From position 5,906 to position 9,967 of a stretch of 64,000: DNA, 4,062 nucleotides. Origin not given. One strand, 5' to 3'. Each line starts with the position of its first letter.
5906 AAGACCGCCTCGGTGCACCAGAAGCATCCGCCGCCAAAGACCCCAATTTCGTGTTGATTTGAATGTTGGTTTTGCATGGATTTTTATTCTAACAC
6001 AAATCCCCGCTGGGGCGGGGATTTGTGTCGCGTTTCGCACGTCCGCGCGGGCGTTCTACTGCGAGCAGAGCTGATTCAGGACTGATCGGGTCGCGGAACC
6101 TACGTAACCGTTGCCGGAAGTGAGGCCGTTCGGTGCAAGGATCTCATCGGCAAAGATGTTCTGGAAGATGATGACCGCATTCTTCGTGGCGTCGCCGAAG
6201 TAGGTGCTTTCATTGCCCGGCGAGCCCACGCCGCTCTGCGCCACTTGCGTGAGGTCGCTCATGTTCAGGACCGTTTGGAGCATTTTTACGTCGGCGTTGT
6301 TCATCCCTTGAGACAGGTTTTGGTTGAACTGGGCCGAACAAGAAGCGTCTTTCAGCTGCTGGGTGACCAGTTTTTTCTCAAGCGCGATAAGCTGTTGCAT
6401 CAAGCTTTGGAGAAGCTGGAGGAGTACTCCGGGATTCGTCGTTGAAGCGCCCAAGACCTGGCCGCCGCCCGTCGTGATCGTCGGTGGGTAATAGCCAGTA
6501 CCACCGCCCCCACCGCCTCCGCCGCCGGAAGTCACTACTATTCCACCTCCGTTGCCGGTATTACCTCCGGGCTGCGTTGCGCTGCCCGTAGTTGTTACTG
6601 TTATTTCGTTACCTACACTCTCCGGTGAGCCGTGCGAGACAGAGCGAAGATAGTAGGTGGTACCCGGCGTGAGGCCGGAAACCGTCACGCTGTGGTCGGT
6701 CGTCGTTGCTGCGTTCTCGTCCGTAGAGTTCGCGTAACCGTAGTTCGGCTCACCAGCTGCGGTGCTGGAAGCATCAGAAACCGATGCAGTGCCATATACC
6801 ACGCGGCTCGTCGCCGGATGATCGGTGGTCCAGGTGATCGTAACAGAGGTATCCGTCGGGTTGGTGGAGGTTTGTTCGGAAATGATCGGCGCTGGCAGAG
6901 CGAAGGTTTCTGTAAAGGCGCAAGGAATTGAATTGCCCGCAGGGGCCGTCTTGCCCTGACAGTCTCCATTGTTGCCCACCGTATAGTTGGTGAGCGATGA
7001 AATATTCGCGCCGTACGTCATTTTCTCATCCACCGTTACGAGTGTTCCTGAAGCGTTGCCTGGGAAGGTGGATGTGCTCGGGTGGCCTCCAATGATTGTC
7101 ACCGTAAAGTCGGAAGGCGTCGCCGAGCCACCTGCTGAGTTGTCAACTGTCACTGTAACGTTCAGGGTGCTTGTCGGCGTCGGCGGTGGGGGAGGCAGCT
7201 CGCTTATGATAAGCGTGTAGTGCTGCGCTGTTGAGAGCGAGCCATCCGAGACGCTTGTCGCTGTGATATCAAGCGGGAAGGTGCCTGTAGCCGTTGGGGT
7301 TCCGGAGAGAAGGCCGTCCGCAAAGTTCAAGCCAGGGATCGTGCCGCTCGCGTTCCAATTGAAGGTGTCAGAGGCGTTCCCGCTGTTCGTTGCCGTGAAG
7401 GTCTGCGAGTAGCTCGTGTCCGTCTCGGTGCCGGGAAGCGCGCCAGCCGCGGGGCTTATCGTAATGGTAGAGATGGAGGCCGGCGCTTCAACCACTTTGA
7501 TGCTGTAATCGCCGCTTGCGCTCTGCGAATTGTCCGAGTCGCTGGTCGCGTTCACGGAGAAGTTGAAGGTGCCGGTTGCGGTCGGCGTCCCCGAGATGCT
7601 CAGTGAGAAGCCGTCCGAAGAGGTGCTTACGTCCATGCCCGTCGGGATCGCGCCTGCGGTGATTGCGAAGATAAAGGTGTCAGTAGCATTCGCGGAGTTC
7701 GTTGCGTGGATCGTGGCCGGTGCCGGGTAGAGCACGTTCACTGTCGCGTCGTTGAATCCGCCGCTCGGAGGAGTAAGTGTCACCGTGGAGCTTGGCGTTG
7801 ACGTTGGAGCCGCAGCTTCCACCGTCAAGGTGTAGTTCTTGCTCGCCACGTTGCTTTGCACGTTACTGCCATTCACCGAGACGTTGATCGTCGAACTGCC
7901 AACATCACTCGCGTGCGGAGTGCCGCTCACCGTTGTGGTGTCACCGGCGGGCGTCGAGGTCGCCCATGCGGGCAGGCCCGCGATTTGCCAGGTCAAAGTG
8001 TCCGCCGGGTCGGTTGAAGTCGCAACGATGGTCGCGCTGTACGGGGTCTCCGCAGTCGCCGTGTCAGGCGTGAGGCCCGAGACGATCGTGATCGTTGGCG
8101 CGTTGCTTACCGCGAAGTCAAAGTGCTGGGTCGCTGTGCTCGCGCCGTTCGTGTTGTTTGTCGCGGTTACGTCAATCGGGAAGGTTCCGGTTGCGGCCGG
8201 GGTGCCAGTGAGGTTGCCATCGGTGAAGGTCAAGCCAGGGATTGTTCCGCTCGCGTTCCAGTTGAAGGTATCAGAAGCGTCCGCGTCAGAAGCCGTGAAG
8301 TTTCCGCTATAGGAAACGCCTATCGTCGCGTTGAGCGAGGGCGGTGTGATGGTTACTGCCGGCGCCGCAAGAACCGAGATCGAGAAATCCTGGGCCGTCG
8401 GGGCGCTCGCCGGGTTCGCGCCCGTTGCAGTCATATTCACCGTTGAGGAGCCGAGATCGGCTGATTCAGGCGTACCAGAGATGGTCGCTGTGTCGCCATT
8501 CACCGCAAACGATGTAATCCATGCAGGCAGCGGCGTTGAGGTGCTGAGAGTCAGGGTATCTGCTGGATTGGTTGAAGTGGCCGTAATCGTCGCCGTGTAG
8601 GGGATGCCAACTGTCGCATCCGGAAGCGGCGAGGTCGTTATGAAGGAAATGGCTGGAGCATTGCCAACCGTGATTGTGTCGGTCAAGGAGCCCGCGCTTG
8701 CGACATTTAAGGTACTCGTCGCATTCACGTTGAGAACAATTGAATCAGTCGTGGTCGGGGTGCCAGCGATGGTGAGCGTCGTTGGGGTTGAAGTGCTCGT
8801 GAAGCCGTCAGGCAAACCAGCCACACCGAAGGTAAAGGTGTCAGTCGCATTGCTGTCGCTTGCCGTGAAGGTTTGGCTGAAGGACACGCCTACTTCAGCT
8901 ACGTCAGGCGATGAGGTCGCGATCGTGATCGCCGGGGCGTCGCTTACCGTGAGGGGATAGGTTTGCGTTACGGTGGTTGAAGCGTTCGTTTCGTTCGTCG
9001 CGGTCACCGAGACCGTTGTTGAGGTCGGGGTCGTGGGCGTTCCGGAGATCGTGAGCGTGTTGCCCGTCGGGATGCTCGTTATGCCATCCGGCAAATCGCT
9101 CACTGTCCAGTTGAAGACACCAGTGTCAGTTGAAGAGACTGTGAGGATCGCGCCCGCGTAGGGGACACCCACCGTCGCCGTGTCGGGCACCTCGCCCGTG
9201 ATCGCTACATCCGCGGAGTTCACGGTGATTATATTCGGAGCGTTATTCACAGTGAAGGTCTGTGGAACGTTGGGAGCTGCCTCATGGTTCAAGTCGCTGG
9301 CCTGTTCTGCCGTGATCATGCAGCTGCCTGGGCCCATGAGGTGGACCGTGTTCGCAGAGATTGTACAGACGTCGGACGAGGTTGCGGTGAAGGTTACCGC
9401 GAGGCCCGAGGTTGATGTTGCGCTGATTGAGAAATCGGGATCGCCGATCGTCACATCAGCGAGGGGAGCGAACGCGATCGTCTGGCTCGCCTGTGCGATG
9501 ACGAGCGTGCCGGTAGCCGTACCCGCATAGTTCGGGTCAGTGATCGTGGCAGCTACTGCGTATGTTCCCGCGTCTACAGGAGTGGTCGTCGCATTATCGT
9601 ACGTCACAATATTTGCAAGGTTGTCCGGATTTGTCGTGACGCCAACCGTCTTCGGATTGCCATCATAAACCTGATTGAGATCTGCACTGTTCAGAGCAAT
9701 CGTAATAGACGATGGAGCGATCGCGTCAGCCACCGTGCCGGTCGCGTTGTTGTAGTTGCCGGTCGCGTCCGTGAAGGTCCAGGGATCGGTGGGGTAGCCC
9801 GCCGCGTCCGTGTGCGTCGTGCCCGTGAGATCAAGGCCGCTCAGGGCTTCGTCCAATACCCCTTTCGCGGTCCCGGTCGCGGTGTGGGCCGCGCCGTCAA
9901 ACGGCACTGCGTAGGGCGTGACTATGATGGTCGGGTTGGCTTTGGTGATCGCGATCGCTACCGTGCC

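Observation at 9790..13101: Seven-plus perfectly identical 450-bp tandem repeats inside the giant gene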

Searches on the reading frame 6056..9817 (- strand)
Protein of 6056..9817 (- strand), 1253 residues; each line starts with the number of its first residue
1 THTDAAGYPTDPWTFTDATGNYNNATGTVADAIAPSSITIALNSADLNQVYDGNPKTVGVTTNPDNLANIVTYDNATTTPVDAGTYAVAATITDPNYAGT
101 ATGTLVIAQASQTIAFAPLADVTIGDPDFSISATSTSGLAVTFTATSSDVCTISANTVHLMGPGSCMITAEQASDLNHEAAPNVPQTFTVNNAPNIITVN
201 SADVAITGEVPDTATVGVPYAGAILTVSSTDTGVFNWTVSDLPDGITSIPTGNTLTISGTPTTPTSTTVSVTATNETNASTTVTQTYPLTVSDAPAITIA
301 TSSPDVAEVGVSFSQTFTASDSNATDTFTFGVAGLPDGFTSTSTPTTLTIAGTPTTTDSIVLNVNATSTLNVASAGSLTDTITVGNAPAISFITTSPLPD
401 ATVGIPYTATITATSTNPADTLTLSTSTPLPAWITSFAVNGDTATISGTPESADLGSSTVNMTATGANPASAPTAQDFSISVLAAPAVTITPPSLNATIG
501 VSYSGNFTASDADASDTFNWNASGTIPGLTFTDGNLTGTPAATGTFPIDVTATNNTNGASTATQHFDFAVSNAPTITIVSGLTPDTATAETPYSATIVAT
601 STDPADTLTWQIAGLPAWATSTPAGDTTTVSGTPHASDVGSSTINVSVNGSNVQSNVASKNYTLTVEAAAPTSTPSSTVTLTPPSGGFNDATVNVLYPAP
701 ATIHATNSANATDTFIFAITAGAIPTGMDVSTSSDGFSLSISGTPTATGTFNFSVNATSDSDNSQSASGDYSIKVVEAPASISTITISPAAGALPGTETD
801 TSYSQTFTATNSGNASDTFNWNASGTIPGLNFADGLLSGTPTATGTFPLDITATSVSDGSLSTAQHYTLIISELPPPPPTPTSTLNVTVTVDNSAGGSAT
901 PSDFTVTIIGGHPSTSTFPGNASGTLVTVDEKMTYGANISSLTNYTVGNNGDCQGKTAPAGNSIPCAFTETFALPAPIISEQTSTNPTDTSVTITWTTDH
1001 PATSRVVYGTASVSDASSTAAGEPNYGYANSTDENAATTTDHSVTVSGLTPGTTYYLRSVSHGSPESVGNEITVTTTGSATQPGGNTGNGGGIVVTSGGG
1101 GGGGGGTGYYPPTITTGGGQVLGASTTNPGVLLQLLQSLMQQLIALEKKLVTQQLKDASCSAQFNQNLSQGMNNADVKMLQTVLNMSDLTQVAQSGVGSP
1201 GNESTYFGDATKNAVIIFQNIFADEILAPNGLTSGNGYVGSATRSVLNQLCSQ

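Call 50: find_encoding_contigs(protein=window:6056-9817:-, flank=10000, max_places=10)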
Protein window:6056-9817:- (1253 aa): no gene with exactly this product is on record in the collection.

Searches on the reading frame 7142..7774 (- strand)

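Call 58: search_protein_families(library=pfam, proteins=[window:7142-7774:-], max_evalue=0.1)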
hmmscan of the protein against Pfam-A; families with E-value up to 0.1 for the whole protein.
window:7142-7774:- (211 aa): 3 families
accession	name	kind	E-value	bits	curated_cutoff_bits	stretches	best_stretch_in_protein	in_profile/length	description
PF05345.18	He_PIG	-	3.5e-09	37.4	24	2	17-93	20-94/96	Putative Ig domain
PF13860.13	FlgD_ig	-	0.056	13.9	27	0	59-96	39-75/79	FlgD Ig-like domain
PF23265.1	Ig-like_KY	-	0.059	14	27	0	54-95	77-119/129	KY-like, immunoglobulin-like domain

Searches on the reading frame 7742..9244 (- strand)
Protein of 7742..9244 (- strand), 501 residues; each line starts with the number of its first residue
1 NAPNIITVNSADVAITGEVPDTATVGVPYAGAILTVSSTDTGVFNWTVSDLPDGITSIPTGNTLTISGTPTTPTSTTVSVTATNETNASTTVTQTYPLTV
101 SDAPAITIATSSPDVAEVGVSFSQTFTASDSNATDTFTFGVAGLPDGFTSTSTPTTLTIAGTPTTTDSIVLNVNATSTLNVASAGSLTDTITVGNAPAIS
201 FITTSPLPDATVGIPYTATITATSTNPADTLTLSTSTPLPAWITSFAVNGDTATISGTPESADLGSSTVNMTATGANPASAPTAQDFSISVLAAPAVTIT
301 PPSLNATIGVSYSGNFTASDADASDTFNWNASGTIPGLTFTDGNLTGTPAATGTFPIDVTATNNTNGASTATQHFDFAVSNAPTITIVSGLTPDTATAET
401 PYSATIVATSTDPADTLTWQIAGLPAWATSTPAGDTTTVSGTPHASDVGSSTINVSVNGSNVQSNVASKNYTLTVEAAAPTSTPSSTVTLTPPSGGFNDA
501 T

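Call 58: search_protein_families(library=pfam, proteins=[window:7742-9244:-], max_evalue=0.1)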
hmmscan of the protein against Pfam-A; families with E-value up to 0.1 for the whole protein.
window:7742-9244:- (501 aa): 2 families
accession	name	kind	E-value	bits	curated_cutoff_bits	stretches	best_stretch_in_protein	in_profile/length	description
PF05345.18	He_PIG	-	1.7e-18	67.3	24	3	203-289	6-93/96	Putative Ig domain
PF03504.19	Chlam_OMP6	-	0.034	14.9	34.1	0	10-41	9-40/91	Chlamydia cysteine-rich outer membrane protein 6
